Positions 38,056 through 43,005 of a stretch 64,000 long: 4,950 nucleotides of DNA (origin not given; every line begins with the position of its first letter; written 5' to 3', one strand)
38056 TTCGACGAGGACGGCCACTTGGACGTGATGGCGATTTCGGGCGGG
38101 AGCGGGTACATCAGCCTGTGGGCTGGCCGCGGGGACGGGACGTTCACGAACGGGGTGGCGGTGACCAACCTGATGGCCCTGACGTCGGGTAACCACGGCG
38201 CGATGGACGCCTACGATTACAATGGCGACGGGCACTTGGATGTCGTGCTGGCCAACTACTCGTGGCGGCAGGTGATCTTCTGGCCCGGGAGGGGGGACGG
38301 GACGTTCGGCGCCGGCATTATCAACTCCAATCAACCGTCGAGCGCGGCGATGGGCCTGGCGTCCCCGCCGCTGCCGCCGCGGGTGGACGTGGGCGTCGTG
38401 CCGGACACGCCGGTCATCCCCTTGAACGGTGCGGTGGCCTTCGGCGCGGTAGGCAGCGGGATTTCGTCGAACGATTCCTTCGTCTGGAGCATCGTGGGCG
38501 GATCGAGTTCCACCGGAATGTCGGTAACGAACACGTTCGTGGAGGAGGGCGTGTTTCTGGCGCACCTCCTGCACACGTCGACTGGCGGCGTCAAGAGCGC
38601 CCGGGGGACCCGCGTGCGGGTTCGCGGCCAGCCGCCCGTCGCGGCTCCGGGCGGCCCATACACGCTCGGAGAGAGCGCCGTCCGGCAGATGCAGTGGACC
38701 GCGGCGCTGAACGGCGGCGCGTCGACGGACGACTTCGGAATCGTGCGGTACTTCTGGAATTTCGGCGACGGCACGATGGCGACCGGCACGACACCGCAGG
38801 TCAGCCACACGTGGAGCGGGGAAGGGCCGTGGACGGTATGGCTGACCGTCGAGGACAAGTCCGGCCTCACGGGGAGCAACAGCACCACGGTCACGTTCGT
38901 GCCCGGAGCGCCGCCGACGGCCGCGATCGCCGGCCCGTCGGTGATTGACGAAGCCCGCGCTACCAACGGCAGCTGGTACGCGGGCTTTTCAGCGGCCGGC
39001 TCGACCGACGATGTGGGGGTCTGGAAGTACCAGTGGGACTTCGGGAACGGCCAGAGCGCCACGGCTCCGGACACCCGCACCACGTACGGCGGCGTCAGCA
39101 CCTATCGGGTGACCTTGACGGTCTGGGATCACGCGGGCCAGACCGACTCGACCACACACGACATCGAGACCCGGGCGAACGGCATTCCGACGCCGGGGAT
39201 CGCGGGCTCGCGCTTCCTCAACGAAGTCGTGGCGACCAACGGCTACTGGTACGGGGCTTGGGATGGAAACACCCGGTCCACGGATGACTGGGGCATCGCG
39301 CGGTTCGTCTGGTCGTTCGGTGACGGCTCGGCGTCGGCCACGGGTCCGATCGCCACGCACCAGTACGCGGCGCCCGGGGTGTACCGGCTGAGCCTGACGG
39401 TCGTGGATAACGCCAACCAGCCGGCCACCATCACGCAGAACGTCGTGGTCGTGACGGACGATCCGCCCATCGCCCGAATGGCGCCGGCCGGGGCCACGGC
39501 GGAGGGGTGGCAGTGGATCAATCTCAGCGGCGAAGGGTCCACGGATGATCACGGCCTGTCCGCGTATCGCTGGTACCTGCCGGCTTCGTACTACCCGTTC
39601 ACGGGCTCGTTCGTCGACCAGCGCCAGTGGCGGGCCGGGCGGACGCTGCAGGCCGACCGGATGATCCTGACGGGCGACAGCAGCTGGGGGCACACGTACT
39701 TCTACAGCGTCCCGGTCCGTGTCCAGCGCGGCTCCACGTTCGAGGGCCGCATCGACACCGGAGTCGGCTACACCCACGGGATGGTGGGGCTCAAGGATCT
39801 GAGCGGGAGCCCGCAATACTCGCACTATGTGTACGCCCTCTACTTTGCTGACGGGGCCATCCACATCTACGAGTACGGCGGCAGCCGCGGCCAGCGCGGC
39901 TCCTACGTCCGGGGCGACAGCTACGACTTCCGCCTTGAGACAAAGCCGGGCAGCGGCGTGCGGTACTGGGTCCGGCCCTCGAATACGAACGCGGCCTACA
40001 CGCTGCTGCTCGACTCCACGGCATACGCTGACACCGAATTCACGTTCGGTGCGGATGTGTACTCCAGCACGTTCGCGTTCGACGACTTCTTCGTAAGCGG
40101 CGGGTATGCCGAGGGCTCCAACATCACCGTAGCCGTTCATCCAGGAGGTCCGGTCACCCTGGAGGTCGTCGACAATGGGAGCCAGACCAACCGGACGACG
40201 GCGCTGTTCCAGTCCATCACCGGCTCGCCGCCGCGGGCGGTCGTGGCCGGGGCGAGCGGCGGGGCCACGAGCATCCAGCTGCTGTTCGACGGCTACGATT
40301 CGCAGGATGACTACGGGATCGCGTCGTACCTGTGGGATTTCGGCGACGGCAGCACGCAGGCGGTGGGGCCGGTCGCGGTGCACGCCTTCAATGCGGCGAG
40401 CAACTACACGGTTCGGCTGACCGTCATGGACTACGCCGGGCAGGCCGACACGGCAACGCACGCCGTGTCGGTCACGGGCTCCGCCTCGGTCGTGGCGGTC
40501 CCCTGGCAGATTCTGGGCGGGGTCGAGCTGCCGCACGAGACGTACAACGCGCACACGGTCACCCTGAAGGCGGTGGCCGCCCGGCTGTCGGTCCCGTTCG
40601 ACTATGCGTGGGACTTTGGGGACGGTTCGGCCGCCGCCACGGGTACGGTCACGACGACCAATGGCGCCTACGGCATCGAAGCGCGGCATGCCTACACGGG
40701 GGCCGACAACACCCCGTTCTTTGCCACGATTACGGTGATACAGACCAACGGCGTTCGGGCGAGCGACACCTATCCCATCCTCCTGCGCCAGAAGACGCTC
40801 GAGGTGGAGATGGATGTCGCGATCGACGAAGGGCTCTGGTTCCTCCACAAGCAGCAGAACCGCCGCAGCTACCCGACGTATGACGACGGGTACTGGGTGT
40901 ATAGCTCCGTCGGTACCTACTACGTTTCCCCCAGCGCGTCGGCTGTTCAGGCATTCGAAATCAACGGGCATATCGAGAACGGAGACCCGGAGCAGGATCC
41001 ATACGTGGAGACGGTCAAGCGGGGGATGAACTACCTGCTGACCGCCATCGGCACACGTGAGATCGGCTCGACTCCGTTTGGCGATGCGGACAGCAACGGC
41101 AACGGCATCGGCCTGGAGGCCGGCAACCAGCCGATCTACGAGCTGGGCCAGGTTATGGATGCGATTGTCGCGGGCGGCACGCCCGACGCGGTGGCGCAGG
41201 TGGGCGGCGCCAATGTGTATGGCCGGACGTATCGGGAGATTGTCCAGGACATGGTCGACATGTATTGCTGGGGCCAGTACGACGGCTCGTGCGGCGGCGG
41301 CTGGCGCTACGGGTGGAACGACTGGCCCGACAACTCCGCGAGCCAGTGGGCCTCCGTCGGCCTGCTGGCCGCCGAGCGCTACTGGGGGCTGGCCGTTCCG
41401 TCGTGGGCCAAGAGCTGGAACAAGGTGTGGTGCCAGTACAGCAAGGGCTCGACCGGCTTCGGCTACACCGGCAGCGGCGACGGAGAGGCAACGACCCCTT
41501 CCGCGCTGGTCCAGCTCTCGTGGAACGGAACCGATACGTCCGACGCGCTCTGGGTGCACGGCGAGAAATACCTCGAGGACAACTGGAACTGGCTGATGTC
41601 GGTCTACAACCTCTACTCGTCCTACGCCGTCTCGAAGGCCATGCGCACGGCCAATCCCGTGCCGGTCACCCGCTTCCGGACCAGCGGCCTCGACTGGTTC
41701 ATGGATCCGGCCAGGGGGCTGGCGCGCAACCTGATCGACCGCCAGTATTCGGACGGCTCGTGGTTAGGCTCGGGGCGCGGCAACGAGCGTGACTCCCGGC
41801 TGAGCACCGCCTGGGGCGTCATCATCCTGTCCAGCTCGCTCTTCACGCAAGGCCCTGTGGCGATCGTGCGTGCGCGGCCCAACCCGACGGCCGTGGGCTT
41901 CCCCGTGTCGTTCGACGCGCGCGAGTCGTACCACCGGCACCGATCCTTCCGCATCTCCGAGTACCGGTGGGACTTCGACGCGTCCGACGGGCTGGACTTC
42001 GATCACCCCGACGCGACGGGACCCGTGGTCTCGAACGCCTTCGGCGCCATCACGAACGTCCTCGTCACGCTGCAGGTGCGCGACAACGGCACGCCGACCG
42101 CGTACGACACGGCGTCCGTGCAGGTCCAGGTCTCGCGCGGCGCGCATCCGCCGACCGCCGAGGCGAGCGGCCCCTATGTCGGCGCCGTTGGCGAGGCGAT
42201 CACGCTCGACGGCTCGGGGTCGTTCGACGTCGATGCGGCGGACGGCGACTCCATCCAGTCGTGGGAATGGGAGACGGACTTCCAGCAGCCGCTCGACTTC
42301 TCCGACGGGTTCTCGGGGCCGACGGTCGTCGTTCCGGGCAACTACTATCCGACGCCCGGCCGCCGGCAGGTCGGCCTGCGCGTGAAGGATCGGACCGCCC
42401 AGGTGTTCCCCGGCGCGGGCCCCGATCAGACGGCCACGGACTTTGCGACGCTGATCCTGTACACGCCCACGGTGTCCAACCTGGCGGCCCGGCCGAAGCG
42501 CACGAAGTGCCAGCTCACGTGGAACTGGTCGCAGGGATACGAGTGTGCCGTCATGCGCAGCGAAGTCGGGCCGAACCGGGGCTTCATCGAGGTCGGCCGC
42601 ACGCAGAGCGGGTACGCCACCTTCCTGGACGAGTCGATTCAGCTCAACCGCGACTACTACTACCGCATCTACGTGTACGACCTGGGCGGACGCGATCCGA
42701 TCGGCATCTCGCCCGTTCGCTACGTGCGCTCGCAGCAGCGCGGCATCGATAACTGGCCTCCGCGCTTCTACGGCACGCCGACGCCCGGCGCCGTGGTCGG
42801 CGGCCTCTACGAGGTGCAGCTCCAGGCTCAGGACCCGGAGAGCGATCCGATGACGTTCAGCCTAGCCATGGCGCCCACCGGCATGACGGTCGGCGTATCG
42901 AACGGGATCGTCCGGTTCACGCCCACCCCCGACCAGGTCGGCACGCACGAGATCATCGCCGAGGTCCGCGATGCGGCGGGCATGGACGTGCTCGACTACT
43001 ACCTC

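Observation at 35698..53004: Sec-type giant adhesin-Rhs fusion locus with no T6SS, two-partner-secretion or immunity components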

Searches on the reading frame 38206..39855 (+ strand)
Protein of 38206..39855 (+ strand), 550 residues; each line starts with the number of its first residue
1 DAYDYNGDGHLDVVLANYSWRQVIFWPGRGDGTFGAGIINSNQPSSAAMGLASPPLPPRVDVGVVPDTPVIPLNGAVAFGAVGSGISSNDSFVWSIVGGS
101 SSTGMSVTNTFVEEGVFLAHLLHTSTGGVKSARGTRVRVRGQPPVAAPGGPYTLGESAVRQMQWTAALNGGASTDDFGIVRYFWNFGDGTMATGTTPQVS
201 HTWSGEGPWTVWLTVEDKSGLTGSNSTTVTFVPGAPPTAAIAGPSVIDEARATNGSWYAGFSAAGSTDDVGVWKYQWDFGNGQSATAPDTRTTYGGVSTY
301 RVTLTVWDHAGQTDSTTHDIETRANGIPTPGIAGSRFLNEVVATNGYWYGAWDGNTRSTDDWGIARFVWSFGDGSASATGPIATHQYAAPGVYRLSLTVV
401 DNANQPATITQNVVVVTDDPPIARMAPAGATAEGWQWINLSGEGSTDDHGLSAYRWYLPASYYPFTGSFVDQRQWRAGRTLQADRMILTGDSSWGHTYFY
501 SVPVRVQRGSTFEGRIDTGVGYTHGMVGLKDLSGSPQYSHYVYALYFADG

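Call 15: search_protein_families(library=pfam, proteins=[window:38206-39855:+], max_evalue=1)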
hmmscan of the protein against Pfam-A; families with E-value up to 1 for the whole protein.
window:38206-39855:+ (550 aa): 7 families
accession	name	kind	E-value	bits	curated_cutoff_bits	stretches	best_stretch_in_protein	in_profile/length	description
PF18911.6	PKD_4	-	1.5e-42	144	27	4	164-229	18-82/85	PKD domain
PF00801.26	PKD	-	9.9e-28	96.4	23.5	4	165-228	20-78/80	PKD domain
PF22352.2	K319L-like_PKD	-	3.8e-09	36.9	27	3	160-230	8-83/84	K319L-like, PKD domain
PF13517.12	FG-GAP_3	-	1e-05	26.5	26.9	1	4-41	1-37/61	FG-GAP-like repeat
PF02010.21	REJ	-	4.3e-05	22.8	25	1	205-289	172-259/452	REJ domain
PF01839.29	FG-GAP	-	0.015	15.6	22.1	1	2-20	7-25/37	FG-GAP repeat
PF16403.11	Bact_surface_Ig-like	-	0.27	11.8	27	0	388-415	44-71/71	Bacterial surface protein, Ig-like domain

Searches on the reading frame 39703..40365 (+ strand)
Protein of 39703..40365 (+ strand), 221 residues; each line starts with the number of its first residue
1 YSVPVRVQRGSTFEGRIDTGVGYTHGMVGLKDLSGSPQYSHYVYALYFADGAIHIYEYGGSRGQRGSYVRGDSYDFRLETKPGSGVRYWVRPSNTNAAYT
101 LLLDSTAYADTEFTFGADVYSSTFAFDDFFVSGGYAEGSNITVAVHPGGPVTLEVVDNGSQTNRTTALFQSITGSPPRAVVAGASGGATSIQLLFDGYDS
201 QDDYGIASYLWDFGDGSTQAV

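Call 76: search_solved_structures(query=window:39703-40365:+, max_evalue=1)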
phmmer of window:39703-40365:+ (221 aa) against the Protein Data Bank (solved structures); distinct sequences matched with E-value up to 1: 482 (the best 60 are shown).
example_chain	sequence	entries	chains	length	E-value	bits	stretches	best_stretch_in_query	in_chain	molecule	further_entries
4jrw_A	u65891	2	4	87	3.2e-06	30.6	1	174-219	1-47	Collagenase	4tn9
4aqo_A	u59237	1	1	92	8e-06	29.3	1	175-219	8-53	COLLAGENASE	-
2y72_A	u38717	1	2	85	5.9e-05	26.5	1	179-219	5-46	COLLAGENASE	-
2y3u_A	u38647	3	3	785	0.00012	25.4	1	175-219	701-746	COLLAGENASE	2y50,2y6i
8ut4_H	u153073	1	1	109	0.00025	24.5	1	142-206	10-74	09-1B12 LC Fv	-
9lqj_A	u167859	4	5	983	0.00033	24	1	152-217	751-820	Collagenase ColH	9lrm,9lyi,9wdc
9lrk_A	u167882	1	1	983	0.00034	24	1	152-217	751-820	Collagenase ColH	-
7t3d_L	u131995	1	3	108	0.00054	23.3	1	140-206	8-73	222-1C06 mAb light chain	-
6v4o_B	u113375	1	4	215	0.00079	22.8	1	140-206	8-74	Antibody Fab light chain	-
8uwa_D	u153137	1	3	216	0.0011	22.3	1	142-206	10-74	09-1B12 light chain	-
8dzh_D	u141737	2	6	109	0.002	21.5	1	142-206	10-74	antibody MB.02 light chain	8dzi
9pw4_D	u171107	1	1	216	0.0031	20.8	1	142-206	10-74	V30V4 FAB LIGHT CHAIN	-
8vcr_F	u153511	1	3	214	0.0039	20.5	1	140-205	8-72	54043-5 Fab Light Chain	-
8v9d_J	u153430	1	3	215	0.0045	20.3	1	142-206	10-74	rAB 186 Light Chain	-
8vus_F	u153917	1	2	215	0.0047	20.3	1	140-205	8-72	007-168 Light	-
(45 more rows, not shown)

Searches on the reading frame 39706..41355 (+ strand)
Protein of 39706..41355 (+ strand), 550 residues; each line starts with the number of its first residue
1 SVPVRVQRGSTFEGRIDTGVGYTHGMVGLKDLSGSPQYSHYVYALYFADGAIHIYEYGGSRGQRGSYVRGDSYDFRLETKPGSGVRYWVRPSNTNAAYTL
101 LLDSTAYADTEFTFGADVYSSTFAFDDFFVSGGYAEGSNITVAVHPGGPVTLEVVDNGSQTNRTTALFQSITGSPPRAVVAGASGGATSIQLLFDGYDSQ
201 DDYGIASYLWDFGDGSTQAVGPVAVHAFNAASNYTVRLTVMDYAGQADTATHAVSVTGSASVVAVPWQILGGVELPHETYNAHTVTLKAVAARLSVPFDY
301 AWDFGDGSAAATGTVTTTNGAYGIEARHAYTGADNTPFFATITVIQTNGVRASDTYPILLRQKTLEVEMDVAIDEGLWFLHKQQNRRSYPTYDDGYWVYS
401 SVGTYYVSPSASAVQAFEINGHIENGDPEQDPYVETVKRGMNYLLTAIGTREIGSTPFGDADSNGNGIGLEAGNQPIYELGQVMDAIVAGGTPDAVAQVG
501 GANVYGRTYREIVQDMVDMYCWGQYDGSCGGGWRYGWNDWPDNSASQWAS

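Call 15: search_protein_families(library=pfam, proteins=[window:39706-41355:+], max_evalue=1)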
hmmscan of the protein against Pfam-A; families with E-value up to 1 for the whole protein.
window:39706-41355:+ (550 aa): 3 families
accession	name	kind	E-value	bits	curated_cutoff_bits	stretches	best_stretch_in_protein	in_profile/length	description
PF18911.6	PKD_4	-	1.4e-18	67.2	27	2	175-256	3-85/85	PKD domain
PF00801.26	PKD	-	2.6e-12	47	23.5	2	201-253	25-78/80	PKD domain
PF22352.2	K319L-like_PKD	-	8.3e-05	23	27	1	194-256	16-84/84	K319L-like, PKD domain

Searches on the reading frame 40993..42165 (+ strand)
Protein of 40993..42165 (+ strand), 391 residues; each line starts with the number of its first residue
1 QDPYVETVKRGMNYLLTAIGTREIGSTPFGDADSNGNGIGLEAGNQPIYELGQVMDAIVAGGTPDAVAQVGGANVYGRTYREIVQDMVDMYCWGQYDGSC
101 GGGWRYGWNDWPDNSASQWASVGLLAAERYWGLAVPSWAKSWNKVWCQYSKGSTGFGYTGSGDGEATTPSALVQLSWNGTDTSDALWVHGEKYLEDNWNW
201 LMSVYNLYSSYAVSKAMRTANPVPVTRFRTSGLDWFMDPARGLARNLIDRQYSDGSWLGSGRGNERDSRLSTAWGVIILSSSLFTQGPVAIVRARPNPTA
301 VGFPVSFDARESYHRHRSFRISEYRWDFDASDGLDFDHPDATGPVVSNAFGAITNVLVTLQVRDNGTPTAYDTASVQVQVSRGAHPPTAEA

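Call 75: search_solved_structures(query=window:40993-42165:+, max_evalue=1)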
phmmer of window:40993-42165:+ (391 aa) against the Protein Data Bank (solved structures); distinct sequences matched with E-value up to 1: 1.
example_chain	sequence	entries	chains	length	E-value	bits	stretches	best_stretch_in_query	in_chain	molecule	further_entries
4pr3_A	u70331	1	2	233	0.022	16.7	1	23-93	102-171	5'-methylthioadenosine nucleosidase / s-adenosylhomocysteine nucleosidase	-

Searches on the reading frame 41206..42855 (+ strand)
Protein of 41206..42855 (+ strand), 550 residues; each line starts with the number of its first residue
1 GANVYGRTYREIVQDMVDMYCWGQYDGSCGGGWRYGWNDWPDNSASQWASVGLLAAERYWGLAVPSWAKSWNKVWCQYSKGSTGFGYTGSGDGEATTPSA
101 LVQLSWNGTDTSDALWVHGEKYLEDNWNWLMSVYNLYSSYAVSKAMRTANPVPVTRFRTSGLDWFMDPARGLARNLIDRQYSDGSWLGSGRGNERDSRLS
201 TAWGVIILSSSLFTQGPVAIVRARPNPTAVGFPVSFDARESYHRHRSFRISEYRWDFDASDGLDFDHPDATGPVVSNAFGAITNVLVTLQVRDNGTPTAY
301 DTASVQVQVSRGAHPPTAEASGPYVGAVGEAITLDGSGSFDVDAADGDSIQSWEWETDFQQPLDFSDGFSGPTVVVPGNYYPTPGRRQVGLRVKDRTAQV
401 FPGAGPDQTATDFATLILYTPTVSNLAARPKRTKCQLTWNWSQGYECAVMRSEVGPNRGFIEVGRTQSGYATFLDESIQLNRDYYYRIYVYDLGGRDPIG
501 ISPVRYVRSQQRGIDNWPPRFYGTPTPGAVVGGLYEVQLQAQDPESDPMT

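Call 15: search_protein_families(library=pfam, proteins=[window:41206-42855:+], max_evalue=1)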
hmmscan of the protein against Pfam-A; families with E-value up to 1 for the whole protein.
window:41206-42855:+ (550 aa): 1 family
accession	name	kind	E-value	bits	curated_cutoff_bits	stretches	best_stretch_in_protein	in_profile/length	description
PF18911.6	PKD_4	-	2.4e-09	37.6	27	2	217-307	4-85/85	PKD domain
